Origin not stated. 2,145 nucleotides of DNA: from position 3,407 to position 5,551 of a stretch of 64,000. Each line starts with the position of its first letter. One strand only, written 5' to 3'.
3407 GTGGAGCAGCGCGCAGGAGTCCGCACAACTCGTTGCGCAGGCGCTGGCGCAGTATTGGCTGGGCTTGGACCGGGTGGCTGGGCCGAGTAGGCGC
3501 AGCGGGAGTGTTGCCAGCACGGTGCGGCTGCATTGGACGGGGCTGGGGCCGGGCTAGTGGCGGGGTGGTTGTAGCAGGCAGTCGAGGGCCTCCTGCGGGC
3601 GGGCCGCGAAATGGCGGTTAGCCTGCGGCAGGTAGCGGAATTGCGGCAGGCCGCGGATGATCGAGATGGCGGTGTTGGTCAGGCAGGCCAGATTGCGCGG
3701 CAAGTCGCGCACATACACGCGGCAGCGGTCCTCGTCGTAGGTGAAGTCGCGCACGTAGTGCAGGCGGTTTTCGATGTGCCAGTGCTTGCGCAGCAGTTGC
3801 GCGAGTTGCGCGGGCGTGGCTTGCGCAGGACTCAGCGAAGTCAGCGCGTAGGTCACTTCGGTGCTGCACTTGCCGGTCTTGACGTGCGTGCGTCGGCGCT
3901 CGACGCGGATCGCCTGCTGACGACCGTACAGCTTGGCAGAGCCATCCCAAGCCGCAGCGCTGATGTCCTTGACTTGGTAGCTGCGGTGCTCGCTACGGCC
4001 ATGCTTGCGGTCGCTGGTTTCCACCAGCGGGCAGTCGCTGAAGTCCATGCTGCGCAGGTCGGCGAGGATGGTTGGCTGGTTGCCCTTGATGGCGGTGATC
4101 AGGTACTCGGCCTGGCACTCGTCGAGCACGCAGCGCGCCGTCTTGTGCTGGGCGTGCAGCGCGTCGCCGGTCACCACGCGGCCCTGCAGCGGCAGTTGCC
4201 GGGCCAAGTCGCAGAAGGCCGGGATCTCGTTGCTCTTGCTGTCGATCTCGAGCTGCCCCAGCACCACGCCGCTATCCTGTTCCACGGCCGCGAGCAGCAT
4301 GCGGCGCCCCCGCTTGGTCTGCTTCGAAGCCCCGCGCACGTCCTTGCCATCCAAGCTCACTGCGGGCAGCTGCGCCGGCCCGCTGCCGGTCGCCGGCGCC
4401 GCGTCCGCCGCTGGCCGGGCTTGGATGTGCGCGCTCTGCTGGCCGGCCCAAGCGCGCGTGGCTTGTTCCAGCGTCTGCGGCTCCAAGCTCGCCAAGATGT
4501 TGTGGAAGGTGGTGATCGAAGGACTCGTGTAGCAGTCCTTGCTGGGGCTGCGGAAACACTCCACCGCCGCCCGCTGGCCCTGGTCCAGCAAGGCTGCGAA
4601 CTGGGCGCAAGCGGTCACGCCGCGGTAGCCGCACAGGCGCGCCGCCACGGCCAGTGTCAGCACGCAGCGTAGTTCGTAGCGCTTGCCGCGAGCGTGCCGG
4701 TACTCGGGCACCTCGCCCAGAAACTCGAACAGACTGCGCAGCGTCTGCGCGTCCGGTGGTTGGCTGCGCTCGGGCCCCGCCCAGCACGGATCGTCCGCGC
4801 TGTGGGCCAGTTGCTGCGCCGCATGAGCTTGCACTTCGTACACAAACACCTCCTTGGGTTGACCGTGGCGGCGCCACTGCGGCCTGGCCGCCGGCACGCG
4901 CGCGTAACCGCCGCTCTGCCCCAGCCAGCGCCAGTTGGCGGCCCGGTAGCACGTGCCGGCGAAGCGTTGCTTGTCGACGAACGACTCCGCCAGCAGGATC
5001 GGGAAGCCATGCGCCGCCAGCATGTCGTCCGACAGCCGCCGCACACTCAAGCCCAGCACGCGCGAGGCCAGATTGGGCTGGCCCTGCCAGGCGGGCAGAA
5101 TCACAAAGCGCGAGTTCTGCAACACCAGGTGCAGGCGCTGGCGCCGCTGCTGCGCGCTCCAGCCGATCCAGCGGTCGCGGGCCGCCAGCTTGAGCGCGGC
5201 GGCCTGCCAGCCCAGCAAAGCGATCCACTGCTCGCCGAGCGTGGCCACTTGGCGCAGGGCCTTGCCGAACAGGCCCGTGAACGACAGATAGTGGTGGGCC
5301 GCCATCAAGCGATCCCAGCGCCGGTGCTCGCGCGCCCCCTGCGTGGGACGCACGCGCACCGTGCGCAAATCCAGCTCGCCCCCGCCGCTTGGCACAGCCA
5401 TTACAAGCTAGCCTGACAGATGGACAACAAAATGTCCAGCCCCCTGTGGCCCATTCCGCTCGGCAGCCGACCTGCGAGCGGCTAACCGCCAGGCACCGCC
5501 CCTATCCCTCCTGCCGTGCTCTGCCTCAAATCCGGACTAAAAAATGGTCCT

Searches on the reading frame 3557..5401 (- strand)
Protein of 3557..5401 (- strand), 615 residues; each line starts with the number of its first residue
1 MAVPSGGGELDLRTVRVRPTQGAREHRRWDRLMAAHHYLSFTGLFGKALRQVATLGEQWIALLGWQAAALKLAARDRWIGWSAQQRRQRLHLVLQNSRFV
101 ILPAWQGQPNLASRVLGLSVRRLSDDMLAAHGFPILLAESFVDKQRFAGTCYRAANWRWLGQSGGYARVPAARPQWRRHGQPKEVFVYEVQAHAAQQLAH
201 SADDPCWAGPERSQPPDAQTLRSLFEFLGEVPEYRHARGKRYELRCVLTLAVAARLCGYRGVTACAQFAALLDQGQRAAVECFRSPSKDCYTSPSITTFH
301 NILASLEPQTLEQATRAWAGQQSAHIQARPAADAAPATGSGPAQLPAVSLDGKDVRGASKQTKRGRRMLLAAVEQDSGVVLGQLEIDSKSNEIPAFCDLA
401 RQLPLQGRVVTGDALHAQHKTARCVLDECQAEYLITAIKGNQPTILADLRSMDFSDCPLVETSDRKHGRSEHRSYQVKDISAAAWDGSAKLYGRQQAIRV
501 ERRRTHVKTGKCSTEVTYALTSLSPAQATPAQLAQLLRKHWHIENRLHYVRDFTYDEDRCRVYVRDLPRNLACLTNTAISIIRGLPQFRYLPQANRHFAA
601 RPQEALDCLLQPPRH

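Call 31: search_protein_families(library=ncbifam, proteins=[window:3557-5401:-], max_evalue=0.1)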
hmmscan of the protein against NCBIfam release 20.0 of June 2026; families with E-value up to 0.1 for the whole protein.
window:3557-5401:- (615 aa): 1 family
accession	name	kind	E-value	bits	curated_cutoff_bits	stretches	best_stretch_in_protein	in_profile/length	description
NF033564.0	transpos_ISAs1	equivalog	3.6e-52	177.5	70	1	247-582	1-314/314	ISAs1 family transposase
